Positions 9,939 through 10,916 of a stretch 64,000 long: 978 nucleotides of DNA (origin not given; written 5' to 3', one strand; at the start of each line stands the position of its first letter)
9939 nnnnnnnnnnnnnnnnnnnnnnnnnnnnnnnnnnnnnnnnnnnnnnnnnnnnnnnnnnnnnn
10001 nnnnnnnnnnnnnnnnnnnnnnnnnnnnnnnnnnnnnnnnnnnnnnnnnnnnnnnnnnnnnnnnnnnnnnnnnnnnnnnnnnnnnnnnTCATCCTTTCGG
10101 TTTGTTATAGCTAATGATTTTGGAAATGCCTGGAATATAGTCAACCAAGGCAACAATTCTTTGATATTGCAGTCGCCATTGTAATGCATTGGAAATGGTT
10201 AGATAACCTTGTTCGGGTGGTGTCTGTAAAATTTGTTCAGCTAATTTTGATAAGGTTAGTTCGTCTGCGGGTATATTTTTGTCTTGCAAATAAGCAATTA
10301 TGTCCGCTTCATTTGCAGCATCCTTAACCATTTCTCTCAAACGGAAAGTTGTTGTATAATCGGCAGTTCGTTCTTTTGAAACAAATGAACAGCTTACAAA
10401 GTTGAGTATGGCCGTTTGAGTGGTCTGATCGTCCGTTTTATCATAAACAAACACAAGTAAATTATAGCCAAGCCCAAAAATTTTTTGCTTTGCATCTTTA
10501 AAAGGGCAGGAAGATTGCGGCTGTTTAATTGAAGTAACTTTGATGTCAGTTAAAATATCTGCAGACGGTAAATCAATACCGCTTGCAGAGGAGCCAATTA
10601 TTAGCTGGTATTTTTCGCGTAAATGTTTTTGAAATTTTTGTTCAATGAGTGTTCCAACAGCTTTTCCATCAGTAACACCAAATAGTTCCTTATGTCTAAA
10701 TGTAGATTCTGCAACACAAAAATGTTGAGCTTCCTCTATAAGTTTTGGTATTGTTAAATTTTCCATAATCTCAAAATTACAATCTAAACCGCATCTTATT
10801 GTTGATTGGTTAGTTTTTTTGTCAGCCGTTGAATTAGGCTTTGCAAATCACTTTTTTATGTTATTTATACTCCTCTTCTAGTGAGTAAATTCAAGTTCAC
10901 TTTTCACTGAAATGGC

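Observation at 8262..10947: Low-GC type II R-M cassette bracketed by a perfect 46-bp direct repeat that is the duplicated 3' end of the neighbouring Omp85-like gene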

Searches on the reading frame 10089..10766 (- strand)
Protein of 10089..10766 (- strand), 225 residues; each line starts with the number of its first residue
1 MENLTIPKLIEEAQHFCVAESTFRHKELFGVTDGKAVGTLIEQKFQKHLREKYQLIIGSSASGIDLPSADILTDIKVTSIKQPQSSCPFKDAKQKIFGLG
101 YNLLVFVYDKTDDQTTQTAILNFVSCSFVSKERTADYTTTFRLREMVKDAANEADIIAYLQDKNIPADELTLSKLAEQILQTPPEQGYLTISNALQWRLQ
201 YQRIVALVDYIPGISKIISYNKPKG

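Call 4: search_protein_families(library=pfam, proteins=[window:10089-10766:-], max_evalue=0.01)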
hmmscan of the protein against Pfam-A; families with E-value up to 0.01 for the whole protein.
window:10089-10766:- (225 aa): 0 families

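Call 7: search_protein_families(library=ncbifam, proteins=[window:10089-10766:-], max_evalue=0.01)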
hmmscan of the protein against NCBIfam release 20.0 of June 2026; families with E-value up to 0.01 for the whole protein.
window:10089-10766:- (225 aa): 1 family
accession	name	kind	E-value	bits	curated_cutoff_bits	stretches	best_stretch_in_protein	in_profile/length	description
NF052465.1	typeII_restric_endo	equivalog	2.1e-99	330.9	290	1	4-214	1-209/209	type II restriction-modification system restriction endonuclease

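Call 9: find_encoding_contigs(protein=window:10089-10766:-, flank=10000, max_places=10)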
Protein window:10089-10766:- (225 aa): 1 contig read that carries it; 1 place shown.
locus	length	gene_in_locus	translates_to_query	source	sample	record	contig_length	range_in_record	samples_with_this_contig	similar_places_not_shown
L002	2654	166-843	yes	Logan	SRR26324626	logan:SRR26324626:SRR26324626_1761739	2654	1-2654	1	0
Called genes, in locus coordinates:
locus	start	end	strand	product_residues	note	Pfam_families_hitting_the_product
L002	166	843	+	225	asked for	PF27258:NspV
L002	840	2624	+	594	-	-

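Call 22: find_homologous_proteins(query=window:10089-10766:-, max_evalue=0.00001)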
Query window:10089-10766:- (225 aa): 8000 proteins with E <= 0.00001 among 8000 candidates; the best 120 are listed.
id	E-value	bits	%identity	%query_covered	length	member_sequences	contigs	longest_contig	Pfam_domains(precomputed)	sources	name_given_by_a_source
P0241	2.6e-143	493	100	100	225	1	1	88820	PF27258.1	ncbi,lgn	ncbi:MAG: restriction endonuclease [Bacteroidota bacterium]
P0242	5.1e-128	443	90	99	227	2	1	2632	PF27258.1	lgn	-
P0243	6.4e-127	439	89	99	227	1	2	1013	PF27258.1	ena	-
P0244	8.2e-127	439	90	99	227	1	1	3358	PF27258.1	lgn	-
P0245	1.0e-126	438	89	99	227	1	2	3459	PF27258.1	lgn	-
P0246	1.3e-126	438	89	99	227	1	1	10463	PF27258.1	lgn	-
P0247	1.5e-126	438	89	99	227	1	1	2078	PF27258.1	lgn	-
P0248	4.0e-126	437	88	99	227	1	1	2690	PF27258.1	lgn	-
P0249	4.4e-126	436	89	99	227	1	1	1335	PF27258.1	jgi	jgi:hypothetical protein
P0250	4.7e-126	436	88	99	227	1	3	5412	PF27258.1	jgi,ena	-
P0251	5.8e-126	436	89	99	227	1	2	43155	PF27258.1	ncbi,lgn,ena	-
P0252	6.7e-126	436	88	98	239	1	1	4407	PF27258.1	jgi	jgi:hypothetical protein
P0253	8.0e-126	436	90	98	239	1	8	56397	PF27258.1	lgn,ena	-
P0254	8.7e-126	435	87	99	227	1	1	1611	PF27258.1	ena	-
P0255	9.3e-126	435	88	99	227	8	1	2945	PF27258.1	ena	-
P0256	1.0e-125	435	88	98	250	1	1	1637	PF27258.1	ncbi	-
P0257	1.1e-125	435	89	99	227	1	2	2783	PF27258.1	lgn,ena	-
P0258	2.4e-125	434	88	99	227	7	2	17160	PF27258.1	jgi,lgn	-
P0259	2.5e-125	434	89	99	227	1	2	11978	PF27258.1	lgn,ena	-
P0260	3.2e-125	434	87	99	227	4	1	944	PF27258.1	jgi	jgi:hypothetical protein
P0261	5.6e-125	433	87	99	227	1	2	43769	PF27258.1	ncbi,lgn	-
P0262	9.8e-125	432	89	99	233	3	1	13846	PF27258.1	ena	-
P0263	1.1e-124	432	88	99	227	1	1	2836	PF27258.1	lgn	-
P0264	1.4e-124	432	88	99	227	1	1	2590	PF27258.1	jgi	jgi:hypothetical protein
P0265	1.7e-124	431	87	98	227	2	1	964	PF27258.1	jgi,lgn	-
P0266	2.0e-124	431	87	98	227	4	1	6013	PF27258.1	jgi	-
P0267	2.1e-124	431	87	99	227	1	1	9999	PF27258.1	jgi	jgi:hypothetical protein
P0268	3.8e-124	430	87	99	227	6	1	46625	PF27258.1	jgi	jgi:hypothetical protein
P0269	4.4e-124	430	88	99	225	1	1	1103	PF27258.1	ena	-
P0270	4.8e-124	430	87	99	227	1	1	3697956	PF27258.1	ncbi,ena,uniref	ncbi:hypothetical protein [Mucilaginibacter sp.]|uniref:hypothetical protein n=1 Tax=Mucilaginibacte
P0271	8.0e-124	429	88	99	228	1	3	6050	PF27258.1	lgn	-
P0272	1.2e-123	428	87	99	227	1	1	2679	PF27258.1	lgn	-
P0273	3.7e-123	427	87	99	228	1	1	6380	PF27258.1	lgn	-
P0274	4.1e-123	427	87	99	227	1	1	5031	PF27258.1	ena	-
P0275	4.2e-123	427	87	99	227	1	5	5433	PF27258.1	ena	-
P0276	4.4e-123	427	87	99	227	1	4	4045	PF27258.1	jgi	jgi:hypothetical protein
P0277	4.6e-123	427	87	99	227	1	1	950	PF27258.1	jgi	jgi:hypothetical protein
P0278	5.7e-123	426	85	99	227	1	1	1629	PF27258.1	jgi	jgi:hypothetical protein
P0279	6.1e-123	426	87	99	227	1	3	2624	PF27258.1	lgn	-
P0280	6.1e-123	426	87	99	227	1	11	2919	PF27258.1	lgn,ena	-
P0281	6.1e-123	426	87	99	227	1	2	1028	PF27258.1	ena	-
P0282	6.4e-123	426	87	99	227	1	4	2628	PF27258.1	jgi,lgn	jgi:hypothetical protein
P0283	6.7e-123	426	87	99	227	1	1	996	PF27258.1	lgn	-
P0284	6.8e-123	426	87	99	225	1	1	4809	PF27258.1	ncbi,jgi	jgi:hypothetical protein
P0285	7.5e-123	426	86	99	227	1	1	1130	PF27258.1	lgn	-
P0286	1.1e-122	425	87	99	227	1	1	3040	PF27258.1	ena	-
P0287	1.2e-122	425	87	99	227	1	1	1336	PF27258.1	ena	-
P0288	1.3e-122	425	86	99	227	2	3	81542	PF27258.1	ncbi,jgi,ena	-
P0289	1.4e-122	425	87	98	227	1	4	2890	PF27258.1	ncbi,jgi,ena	jgi:hypothetical protein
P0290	1.6e-122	425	87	99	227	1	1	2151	PF27258.1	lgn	-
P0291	1.7e-122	425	87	99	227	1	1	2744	PF27258.1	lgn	-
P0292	1.7e-122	425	87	98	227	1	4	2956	PF27258.1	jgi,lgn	-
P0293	1.7e-122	425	86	99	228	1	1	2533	PF27258.1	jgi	jgi:hypothetical protein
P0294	2.2e-122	424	87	99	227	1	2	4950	PF27258.1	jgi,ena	jgi:hypothetical protein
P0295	2.3e-122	424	86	99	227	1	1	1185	PF27258.1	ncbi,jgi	-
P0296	2.7e-122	424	86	99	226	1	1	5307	PF27258.1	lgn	-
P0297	3.0e-122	424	87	99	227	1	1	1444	PF27258.1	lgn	-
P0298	3.0e-122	424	87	99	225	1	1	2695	PF27258.1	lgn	-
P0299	3.1e-122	424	87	99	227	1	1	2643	PF27258.1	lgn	-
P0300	3.1e-122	424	86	99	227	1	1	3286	PF27258.1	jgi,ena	-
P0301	3.1e-122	424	87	99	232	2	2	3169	PF27258.1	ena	-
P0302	3.2e-122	424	86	99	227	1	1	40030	PF27258.1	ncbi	ncbi:MAG: hypothetical protein ACK40Y_06120 [Cloacibacterium caeni]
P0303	3.2e-122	424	87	99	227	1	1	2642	PF27258.1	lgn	-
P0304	3.2e-122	424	86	99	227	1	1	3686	PF27258.1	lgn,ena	-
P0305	3.2e-122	424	86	99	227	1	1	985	PF27258.1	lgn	-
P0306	3.3e-122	424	86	99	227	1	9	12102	PF27258.1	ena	-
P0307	3.8e-122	424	87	99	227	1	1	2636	PF27258.1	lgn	-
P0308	4.1e-122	423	85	99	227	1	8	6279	PF27258.1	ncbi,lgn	-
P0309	4.2e-122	423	86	98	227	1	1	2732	PF27258.1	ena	-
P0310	4.3e-122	423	87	99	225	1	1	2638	PF27258.1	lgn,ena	-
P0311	4.3e-122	423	86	99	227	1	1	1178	PF27258.1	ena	-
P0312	4.6e-122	423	86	99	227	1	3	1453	PF27258.1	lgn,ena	-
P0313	4.7e-122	423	84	99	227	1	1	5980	PF27258.1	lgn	-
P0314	4.9e-122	423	85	99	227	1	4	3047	PF27258.1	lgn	-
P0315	5.7e-122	423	86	99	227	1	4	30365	PF27258.1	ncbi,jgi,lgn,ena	-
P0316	5.8e-122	423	86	99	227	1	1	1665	PF27258.1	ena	-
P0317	5.9e-122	423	86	99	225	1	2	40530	PF27258.1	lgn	-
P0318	6.1e-122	423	86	98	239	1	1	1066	PF27258.1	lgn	-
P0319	6.2e-122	423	86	99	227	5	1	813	PF27258.1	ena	-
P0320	6.3e-122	423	85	99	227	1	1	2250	PF27258.1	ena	-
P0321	7.5e-122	423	86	99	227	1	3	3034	PF27258.1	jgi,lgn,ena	-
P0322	7.6e-122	423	87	99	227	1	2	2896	PF27258.1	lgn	-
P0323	7.7e-122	423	86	99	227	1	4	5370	PF27258.1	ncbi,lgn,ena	-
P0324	7.8e-122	423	86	99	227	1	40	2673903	PF27258.1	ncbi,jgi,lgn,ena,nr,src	ncbi:MAG: restriction endonuclease [Bacteroidales bacterium]|jgi:hypothetical protein|nr:restriction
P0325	8.1e-122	422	87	99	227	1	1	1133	PF27258.1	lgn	-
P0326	8.1e-122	422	86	99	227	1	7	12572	PF27258.1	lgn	-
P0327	8.4e-122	422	86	99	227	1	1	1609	PF27258.1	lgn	-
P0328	8.7e-122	422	87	99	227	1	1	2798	PF27258.1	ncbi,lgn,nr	ncbi:MAG: restriction endonuclease [Flavobacteriaceae bacterium]|nr:restriction endonuclease [Flavob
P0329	9.0e-122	422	86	98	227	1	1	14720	PF27258.1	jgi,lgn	jgi:hypothetical protein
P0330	9.0e-122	422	87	99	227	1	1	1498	PF27258.1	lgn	-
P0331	9.1e-122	422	87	99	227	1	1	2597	PF27258.1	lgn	-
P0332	1.0e-121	422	86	99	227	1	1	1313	PF27258.1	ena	-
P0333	1.0e-121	422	86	99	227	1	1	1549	PF27258.1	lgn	-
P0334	1.1e-121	422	85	99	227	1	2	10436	PF27258.1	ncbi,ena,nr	ncbi:MAG TPA: restriction endonuclease [Flavobacterium sp.]|nr:restriction endonuclease [Flavobacter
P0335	1.2e-121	422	87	99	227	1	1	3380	PF27258.1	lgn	-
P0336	1.2e-121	422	87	98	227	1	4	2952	PF27258.1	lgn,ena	-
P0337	1.3e-121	422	86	99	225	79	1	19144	PF27258.1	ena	-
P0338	1.4e-121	422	85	99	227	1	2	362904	PF27258.1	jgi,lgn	jgi:hypothetical protein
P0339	1.4e-121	422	86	99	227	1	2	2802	PF27258.1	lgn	-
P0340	1.5e-121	422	85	99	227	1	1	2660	PF27258.1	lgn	-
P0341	1.5e-121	422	86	99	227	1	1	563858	PF27258.1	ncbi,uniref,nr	ncbi:type II restriction-modification system restriction endonuclease [Chryseobacterium echinoideoru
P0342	1.5e-121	422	85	99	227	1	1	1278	PF27258.1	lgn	-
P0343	1.5e-121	422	86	99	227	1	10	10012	PF27258.1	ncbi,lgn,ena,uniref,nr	ncbi:hypothetical protein [Chryseobacterium sp. RR2-3-20]|uniref:hypothetical protein n=1 Tax=Chryse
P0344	1.6e-121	422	85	99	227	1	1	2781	PF27258.1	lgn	-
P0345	1.6e-121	422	86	99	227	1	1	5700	PF27258.1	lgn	-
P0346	1.6e-121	422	86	99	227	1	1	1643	PF27258.1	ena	-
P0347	1.7e-121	421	86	99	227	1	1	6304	PF27258.1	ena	-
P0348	1.7e-121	421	87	99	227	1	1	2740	PF27258.1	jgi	jgi:hypothetical protein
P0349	2.1e-121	421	86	97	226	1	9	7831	PF27258.1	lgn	-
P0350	2.1e-121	421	86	99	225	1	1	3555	PF27258.1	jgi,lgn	-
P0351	2.4e-121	421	86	98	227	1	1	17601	PF27258.1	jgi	-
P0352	2.4e-121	421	87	99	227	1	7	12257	PF27258.1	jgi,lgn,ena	-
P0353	2.7e-121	421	86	99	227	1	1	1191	PF27258.1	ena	-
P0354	2.9e-121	421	85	99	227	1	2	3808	PF27258.1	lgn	-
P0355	3.0e-121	421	87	98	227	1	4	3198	PF27258.1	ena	-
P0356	3.0e-121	421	85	99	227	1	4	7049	PF27258.1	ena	-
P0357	3.0e-121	421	85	99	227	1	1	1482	PF27258.1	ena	-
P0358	3.4e-121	420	85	99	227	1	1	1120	PF27258.1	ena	-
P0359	3.6e-121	420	85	99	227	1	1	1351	PF27258.1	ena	-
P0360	3.7e-121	420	85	99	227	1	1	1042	PF27258.1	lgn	-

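Call 23: find_related_loci(query=window:10089-10766:-, collection=metagenome_contigs, flank=6000)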
Query window:10089-10766:- (225 aa) in metagenome_contigs; peptide patterns used: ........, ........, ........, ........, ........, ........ (x = any residue, [..] = any of these).
488 stretches matched a pattern; 362 encode a relative of the query (tblastn E <= 1e-3); the best 80 are kept; 80 distinct loci.
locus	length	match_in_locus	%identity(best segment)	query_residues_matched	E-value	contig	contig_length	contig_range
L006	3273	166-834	90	2-224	2e-141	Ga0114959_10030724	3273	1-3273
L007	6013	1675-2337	87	4-224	5e-133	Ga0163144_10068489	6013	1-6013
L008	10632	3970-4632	87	4-224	2e-132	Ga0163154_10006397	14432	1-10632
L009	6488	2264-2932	87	2-224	3e-132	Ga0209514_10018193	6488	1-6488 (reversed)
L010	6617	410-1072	87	4-224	2e-132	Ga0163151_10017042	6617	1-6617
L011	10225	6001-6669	87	2-224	3e-132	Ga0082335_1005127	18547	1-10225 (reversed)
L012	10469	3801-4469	86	2-224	2e-131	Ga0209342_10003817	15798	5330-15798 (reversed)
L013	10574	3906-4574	86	2-224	2e-131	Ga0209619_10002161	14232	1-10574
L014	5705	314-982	87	2-224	4e-131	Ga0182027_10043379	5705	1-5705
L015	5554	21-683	86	4-224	2e-131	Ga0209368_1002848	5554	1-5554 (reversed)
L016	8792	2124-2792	87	2-224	8e-131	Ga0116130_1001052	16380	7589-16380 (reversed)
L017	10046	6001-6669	86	2-224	7e-131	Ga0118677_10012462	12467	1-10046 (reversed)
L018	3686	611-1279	86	2-224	7e-134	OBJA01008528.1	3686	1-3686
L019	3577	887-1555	87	2-224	3e-134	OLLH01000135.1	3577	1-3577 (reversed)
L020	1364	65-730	86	2-223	5e-142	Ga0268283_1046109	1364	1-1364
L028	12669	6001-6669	85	2-224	8e-129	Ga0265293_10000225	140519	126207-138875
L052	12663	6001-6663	81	4-224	3e-122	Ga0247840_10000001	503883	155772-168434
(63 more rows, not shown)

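Call 43: find_encoding_contigs(protein=P0253, flank=5000, max_places=6)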
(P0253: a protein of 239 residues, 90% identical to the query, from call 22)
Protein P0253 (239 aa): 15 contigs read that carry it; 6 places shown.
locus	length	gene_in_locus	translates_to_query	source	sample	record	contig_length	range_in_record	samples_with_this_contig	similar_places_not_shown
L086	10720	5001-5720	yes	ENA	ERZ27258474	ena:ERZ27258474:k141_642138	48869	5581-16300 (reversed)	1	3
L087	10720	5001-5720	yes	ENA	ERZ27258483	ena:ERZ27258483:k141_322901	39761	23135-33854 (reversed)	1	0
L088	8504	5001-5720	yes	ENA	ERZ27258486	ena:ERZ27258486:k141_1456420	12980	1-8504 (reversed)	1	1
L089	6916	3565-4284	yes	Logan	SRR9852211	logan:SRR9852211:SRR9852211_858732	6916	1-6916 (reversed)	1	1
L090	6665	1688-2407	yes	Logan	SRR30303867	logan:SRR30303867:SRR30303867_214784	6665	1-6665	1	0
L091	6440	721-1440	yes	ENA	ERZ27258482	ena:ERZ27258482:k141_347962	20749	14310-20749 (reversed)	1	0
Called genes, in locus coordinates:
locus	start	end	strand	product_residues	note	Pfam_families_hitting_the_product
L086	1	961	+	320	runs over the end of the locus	PF13606:Ank_3 (faint), PF13637:Ank_4 (faint), PF00023:Ank (faint), PF12796:Ank_2 (weak)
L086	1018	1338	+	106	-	-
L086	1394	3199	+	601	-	PF00144:Beta-lactamase, PF07719:TPR_2 (faint), PF14559:TPR_19 (weak)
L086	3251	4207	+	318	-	PF00248:Aldo_ket_red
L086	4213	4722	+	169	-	PF06966:DUF1295, PF02544:Steroid_dh (weak), PF04140:ICMT (weak), PF04191:PEMT (weak), PF06966:DUF1295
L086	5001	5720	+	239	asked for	PF27258:NspV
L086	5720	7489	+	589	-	PF20473:MmeI_Mtase (faint)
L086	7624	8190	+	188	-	PF19652:DUF6155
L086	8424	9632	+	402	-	PF00144:Beta-lactamase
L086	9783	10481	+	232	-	PF28474:DUF8412, PF13376:OmdA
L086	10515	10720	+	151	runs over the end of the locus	PF00583:Acetyltransf_1, PF13673:Acetyltransf_10, PF13508:Acetyltransf_7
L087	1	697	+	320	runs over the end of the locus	PF13606:Ank_3 (faint), PF13637:Ank_4 (faint), PF00023:Ank (faint), PF12796:Ank_2 (weak)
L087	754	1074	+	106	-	-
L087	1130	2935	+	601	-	PF00144:Beta-lactamase, PF07719:TPR_2 (faint), PF14559:TPR_19 (weak)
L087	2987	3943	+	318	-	PF00248:Aldo_ket_red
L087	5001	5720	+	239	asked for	PF27258:NspV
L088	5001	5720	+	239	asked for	PF27258:NspV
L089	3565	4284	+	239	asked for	PF27258:NspV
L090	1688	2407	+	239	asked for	PF27258:NspV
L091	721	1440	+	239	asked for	PF27258:NspV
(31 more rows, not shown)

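Call 46: search_solved_structures(query=window:10089-10766:-, max_evalue=1)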
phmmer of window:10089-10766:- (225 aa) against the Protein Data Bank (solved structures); distinct sequences matched with E-value up to 1: 0.

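Call 48: search_protein_families(library=padloc, proteins=[window:10089-10766:-], max_evalue=0.001)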
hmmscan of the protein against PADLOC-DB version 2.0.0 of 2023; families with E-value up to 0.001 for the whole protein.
window:10089-10766:- (225 aa): 1 family
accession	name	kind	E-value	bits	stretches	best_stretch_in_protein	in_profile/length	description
PDLC03454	REase_II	-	2.5e-84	280.1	1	1-217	1-215/220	Type II restriction enzyme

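Call 49: search_dna_similar(query=window:10089-10766:-, collection=plasmids, mode=protein, max_rows=15)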
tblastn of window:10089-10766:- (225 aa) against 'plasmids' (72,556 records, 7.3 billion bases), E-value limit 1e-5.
Records with a match: 10; places in all: 10; records where one place covers at least 80% of the query: 10.
Best place of each record, by identity: <60% 10.
By first word of the organism name: Lactiplantibacillus 3; Nostoc 2; Aeromonas 2; Lactococcus 1; Lacticaseibacillus 1; Klebsiella 1.
By predicted mobility (MOB-suite, as given by PLSDB): non-mobilizable 5; mobilizable 4; conjugative 1.
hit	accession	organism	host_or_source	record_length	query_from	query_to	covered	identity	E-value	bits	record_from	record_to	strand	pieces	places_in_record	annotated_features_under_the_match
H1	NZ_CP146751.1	Lactococcus garvieae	Homo sapiens,cell culture,blood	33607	1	207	92%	59.4%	4e-70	239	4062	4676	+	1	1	restriction endonuclease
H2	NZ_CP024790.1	Nostoc flagelliforme CCNUN1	cell culture,desert soil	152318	1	205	91%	55.1%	1e-68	234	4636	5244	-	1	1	restriction endonuclease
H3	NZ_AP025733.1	Nostoc cf. commune SO-36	-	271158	1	205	91%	55.1%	9e-68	232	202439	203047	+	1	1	restriction endonuclease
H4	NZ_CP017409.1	Lactiplantibacillus plantarum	fermented salami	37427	4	217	95%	50.2%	8e-58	203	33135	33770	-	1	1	hypothetical protein | SAM-dependent methyltransferase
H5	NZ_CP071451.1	Lactiplantibacillus plantarum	Tissue sample,Rice wine rice syrup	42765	4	217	95%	50.2%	8e-58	203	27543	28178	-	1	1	hypothetical protein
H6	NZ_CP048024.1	Lactiplantibacillus plantarum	Canine,Single cell,Canine feces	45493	4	217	95%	50.2%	8e-58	203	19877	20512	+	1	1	hypothetical protein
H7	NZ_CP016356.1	Lacticaseibacillus paracasei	cell culture,starter culture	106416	1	217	96%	48.6%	2e-56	199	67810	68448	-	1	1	restriction endonuclease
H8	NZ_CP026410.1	Aeromonas sp. ASNIH2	-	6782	4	217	95%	49.1%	2e-61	213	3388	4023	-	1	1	restriction endonuclease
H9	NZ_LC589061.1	Klebsiella quasipneumoniae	-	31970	4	217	95%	49.1%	8e-61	212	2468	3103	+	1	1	restriction endonuclease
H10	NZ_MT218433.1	Aeromonas hydrophila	-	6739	4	217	95%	48.6%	8e-61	212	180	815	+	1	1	restriction endonuclease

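Call 50: search_dna_similar(query=window:10089-10766:-, collection=phages, mode=protein, max_rows=10)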
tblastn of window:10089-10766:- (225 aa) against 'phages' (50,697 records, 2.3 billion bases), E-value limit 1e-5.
Records with a match: 1; places in all: 1; records where one place covers at least 80% of the query: 1.
Best place of each record, by identity: 60-80% 1.
By first word of the organism name: Bacteriophage 1.
By host as written in the record: - 1.
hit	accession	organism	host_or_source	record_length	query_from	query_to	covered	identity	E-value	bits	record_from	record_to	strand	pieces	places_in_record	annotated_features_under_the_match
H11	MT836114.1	Bacteriophage sp.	human fecal samples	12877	4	214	94%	61.6%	2e-82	272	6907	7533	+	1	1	record has no annotation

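Call 54: search_protein_families(library=pfam, proteins=[L028:91-588:+, L028:561-1649:+, L028:1658-3286:+, L028:3720-4274:+, L028:4277-4756:+, L028:4758-5756:+, L028:8616-9116:+, L028:9531-11081:-], max_evalue=0.001)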
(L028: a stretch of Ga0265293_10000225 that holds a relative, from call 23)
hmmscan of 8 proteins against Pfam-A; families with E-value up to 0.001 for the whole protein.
L028:91-588:+ (165 aa): 1 family
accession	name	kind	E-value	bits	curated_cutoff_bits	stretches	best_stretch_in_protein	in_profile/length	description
PF01420.25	Methylase_S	-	5.3e-12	46.7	22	1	22-147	47-165/168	Type I restriction modification DNA specificity domain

L028:561-1649:+ (362 aa): 1 family
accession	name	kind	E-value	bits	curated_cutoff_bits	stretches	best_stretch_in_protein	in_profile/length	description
PF13166.12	AAA_13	-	3e-12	46.5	36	1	104-352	463-713/713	AAA domain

L028:1658-3286:+ (542 aa): 4 families
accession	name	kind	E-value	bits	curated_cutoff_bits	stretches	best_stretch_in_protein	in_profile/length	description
PF02384.22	N6_Mtase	-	1.3e-109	366.7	20.4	1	184-504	2-309/311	N-6 DNA Methylase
PF12161.14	HsdM_N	-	6.7e-27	95.2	24.5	1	9-174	1-135/135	HsdM N-terminal domain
PF07669.17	Eco57I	-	2.1e-11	44.7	25.3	1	293-411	47-165/171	Eco57I restriction-modification methylase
PF05175.20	MTS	-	2.2e-05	24.6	23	1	238-346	31-122/170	Methyltransferase small domain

L028:3720-4274:+ (184 aa): 1 family
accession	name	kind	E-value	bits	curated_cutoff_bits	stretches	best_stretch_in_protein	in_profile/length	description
PF04343.18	DUF488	-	2.9e-23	83.2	22.2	1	16-130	2-117/121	Domain of unknown function DUF488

L028:4277-4756:+ (159 aa): 2 families
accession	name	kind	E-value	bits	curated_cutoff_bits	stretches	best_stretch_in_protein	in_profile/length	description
PF04343.18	DUF488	-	1.2e-14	55.5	22.2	1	14-148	3-121/121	Domain of unknown function DUF488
PF22751.1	DUF488-N3a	-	1.2e-05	26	27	1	63-149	38-115/118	Active DUF488-N3 subclade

L028:4758-5756:+ (332 aa): 1 family
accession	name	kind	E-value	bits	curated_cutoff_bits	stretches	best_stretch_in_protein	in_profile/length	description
PF22557.2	DuOB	-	1.1e-18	68.5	27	1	1-200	1-210/210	Dual OB-containing domain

L028:8616-9116:+ (166 aa): 0 families

L028:9531-11081:- (516 aa): 3 families
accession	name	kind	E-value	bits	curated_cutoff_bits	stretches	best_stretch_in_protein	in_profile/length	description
PF05598.16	DUF772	-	7.8e-17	61.5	23.1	1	51-124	1-73/74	Transposase domain (DUF772)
PF13751.12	DDE_Tnp_1_6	-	2.7e-13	50.7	25.1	1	360-476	9-124/125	Transposase DDE domain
PF01609.27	DDE_Tnp_1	-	2.6e-10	40.8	23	1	240-473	26-200/200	Transposase DDE domain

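Call 64: search_protein_families(library=ncbifam, proteins=[L052:8592-9674:+], max_evalue=0.00001)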
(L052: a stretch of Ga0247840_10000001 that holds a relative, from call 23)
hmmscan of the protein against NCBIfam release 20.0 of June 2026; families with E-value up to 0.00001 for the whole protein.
L052:8592-9674:+ (360 aa): 6 families
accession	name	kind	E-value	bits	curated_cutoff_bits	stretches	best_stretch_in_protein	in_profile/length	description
NF008931.0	PRK12288.1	equivalog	3.9e-51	174.1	360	1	79-328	86-337/347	small ribosomal subunit biogenesis GTPase RsgA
TIGR00157.1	TIGR00157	equivalog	1.5e-50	172.1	100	1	68-320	3-245/247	ribosome small subunit-dependent GTPase A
NF008932.0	PRK12289.1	equivalog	5.4e-31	107.9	483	1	68-343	61-327/363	small ribosomal subunit biogenesis GTPase RsgA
TIGR03598.1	GTPase_YsxC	equivalog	6.7e-06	25.9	124.45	0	117-192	103-183/186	ribosome biogenesis GTP-binding protein YihA/YsxC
TIGR03597.1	GTPase_YqeH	equivalog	7.5e-06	25.3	297.4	0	171-260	126-216/361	ribosome biogenesis GTPase YqeH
NF000908.1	PRK00089.1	equivalog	8.6e-06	25.2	237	0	200-260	6-62/291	GTPase Era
